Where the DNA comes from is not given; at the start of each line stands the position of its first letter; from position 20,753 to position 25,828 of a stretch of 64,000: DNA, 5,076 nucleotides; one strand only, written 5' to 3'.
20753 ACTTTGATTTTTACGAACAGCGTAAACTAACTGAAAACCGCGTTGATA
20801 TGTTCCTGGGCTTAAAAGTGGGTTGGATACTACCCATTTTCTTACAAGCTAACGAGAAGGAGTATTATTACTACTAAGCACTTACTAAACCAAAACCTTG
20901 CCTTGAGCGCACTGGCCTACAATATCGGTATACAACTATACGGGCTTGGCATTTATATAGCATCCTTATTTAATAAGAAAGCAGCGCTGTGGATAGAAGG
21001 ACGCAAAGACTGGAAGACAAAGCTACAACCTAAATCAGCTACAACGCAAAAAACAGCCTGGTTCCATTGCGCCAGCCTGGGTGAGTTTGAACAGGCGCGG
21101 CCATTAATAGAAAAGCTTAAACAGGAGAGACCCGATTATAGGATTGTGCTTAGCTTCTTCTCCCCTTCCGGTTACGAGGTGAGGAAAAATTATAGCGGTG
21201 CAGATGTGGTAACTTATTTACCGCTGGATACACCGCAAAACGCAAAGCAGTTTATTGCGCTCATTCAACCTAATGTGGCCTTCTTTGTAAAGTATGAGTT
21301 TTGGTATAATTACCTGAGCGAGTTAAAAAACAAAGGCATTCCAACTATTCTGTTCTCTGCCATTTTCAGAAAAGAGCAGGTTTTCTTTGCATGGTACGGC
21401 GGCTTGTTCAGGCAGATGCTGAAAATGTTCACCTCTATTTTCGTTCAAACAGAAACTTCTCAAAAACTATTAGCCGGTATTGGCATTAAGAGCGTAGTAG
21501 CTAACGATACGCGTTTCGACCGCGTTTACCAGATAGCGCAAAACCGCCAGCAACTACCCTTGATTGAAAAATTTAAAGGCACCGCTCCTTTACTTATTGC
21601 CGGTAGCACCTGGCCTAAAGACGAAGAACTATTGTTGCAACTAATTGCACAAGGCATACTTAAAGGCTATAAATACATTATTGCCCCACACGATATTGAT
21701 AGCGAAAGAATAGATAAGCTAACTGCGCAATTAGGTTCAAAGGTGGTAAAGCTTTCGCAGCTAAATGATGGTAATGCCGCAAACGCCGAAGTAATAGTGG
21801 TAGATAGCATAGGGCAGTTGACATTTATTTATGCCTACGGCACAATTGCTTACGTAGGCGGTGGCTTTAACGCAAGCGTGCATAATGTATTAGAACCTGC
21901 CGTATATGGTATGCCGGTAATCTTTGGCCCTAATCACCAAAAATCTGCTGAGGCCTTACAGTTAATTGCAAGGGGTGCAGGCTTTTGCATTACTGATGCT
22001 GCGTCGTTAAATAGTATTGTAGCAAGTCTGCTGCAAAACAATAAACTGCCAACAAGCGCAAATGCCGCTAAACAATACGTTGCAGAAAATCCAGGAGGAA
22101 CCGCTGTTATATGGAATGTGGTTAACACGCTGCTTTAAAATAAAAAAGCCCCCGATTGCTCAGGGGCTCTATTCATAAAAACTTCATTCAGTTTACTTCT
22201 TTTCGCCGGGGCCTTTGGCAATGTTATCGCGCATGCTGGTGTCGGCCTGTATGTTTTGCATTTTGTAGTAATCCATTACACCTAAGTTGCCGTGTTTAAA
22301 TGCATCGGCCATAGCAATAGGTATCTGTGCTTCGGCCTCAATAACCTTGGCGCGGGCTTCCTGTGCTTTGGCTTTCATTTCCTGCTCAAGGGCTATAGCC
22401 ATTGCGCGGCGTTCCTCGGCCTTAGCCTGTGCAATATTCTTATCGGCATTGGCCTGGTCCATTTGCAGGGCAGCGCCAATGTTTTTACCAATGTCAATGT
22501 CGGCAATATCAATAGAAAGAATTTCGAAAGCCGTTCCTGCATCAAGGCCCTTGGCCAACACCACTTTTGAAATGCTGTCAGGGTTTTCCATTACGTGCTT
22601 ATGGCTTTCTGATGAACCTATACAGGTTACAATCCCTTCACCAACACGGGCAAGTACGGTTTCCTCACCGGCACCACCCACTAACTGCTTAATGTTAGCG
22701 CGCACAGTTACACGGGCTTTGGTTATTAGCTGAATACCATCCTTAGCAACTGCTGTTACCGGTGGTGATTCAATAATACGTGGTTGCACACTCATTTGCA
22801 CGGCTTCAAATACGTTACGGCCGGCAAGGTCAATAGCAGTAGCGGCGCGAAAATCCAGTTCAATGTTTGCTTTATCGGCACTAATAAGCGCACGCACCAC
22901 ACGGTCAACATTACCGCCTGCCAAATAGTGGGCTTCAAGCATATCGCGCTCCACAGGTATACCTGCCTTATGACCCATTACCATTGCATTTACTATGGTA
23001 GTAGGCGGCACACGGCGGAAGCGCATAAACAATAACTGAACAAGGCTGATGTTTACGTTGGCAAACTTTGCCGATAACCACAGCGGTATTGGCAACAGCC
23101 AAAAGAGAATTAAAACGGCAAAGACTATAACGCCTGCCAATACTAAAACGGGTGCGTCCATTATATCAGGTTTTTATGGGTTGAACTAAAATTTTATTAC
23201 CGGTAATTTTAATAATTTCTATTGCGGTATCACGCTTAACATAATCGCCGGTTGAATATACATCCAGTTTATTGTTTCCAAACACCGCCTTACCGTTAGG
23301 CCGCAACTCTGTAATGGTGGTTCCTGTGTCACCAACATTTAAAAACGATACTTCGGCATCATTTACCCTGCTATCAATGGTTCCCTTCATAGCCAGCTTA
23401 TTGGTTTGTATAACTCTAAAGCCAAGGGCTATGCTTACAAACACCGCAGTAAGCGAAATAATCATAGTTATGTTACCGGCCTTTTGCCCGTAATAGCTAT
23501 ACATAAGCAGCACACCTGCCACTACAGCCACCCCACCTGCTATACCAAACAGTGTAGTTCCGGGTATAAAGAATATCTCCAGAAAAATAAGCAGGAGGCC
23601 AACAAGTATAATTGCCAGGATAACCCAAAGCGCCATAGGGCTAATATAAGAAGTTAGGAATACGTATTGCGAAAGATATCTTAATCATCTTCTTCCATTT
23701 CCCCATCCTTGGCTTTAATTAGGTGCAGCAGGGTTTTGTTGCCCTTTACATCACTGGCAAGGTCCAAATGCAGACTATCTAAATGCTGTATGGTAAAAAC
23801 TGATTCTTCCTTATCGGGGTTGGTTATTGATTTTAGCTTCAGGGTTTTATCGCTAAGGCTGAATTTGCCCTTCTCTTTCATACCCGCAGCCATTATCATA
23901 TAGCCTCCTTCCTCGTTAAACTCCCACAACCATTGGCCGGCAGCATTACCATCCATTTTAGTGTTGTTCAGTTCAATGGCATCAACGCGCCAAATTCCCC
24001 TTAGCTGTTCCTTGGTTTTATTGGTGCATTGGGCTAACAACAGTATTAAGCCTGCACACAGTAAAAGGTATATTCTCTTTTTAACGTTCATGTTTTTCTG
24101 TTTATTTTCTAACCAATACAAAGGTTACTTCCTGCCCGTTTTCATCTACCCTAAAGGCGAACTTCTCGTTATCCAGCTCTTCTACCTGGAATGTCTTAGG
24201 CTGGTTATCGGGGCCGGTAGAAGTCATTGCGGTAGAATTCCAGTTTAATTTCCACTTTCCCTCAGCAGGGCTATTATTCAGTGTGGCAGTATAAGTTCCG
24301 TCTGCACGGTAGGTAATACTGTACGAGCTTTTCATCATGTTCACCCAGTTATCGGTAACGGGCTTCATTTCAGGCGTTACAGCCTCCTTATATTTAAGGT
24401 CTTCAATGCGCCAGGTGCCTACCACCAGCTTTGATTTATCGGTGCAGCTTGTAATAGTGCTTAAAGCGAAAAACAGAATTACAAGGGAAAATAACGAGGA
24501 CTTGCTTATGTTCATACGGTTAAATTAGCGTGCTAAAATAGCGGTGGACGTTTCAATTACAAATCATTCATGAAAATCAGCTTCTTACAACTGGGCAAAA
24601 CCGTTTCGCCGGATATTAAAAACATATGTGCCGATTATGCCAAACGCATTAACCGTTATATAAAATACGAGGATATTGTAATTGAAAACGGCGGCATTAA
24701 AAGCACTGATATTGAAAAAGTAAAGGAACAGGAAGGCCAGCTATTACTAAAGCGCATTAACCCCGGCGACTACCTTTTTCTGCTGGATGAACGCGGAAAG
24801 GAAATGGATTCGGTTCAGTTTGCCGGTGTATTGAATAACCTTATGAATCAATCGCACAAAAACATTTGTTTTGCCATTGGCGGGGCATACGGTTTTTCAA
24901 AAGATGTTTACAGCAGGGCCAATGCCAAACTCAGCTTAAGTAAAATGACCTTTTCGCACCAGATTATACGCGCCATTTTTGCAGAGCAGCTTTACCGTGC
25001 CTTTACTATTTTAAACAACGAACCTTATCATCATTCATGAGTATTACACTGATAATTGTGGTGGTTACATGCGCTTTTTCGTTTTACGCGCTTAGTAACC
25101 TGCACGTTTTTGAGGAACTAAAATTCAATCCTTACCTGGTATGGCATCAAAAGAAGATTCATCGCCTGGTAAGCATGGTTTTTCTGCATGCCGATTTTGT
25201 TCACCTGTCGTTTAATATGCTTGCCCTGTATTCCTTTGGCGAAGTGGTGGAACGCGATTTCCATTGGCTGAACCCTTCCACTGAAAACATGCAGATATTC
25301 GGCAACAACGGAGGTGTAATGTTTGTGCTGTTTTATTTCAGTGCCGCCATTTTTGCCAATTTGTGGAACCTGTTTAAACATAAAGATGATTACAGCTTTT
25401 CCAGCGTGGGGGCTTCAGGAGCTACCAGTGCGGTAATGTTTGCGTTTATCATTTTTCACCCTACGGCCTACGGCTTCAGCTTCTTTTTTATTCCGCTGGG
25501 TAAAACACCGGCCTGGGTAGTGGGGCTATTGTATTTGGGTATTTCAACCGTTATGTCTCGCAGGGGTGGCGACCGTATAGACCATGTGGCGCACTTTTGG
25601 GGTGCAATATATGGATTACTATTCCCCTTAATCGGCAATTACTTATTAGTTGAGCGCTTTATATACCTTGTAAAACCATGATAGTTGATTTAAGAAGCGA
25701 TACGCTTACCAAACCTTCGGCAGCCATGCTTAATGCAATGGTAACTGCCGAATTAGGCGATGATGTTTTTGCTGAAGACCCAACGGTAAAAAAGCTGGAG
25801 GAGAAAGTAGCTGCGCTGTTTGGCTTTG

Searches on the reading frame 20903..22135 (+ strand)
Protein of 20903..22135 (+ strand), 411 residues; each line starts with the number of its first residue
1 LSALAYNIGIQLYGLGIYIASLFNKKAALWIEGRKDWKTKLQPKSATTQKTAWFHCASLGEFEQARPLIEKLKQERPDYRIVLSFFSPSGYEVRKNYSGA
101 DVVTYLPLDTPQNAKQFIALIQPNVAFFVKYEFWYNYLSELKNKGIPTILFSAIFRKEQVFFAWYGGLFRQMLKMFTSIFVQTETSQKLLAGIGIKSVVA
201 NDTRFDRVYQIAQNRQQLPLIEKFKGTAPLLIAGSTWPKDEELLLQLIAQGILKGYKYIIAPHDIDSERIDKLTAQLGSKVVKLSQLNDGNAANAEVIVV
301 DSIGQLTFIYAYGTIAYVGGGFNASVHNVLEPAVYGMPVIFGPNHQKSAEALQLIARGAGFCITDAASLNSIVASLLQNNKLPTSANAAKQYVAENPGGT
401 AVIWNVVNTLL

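Call 97: search_protein_families(library=pfam, proteins=[window:20903-22135:+], max_evalue=0.0001)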
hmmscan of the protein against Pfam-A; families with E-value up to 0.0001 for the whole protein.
window:20903-22135:+ (411 aa): 1 family
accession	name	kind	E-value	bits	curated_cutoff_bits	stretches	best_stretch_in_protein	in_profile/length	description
PF04413.22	Glycos_transf_N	-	8.4e-48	162.7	23.9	1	37-207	3-179/179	3-Deoxy-D-manno-octulosonic-acid transferase (kdotransferase)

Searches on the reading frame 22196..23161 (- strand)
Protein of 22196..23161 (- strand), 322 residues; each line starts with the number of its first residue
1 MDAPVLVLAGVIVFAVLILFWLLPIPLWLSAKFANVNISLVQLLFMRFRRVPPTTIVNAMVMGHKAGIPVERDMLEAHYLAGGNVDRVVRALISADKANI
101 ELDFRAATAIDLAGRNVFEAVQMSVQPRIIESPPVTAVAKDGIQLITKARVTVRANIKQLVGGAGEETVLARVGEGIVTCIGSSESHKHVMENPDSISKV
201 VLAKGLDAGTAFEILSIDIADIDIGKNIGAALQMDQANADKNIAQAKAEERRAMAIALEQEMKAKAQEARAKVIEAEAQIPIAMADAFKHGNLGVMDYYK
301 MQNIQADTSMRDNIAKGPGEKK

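Call 97: search_protein_families(library=pfam, proteins=[window:22196-23161:-], max_evalue=0.0001)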
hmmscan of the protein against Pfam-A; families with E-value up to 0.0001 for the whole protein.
window:22196-23161:- (322 aa): 1 family
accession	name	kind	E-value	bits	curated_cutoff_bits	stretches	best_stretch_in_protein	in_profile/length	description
PF12127.13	FloA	-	1.2e-157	524.3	34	1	7-316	3-312/314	Flotillin-like protein FloA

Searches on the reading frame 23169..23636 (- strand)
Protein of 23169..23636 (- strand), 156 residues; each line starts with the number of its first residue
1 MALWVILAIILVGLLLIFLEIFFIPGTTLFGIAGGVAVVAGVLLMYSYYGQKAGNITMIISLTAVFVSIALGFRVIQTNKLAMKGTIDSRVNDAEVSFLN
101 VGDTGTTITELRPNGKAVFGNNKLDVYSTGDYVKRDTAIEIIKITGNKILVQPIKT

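Call 97: search_protein_families(library=pfam, proteins=[window:23169-23636:-], max_evalue=0.0001)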
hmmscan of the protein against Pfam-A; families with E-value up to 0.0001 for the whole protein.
window:23169-23636:- (156 aa): 2 families
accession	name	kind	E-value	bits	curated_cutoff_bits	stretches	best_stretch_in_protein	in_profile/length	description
PF01957.25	NfeD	-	2.7e-09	37.5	29.1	1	101-153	5-57/57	NfeD-like C-terminal, partner-binding domain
PF24961.1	NfeD_membrane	-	9.6e-08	32.5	26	1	4-71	49-113/119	NfeD integral membrane domain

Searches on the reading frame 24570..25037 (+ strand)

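Call 97: search_protein_families(library=pfam, proteins=[window:24570-25037:+], max_evalue=0.0001)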
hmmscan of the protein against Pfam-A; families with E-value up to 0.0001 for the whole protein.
window:24570-25037:+ (156 aa): 1 family
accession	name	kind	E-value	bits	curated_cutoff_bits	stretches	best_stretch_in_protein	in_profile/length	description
PF02590.22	SPOUT_MTase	-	1.5e-53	181.4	27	1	1-154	1-154/154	Predicted SPOUT methyltransferase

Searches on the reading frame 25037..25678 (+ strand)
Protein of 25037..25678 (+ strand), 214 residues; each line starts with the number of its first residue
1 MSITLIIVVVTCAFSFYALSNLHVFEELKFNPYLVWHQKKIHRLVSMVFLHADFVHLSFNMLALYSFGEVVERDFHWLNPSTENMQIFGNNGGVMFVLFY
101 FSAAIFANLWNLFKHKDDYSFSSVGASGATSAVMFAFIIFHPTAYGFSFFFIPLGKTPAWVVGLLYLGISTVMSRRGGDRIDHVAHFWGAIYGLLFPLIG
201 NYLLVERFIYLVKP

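Call 97: search_protein_families(library=pfam, proteins=[window:25037-25678:+], max_evalue=0.0001)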
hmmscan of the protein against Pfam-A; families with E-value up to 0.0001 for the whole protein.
window:25037-25678:+ (214 aa): 1 family
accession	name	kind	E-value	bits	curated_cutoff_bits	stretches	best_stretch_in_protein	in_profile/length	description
PF01694.28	Rhomboid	-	3.8e-24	86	22.6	1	39-199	2-139/143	Rhomboid domain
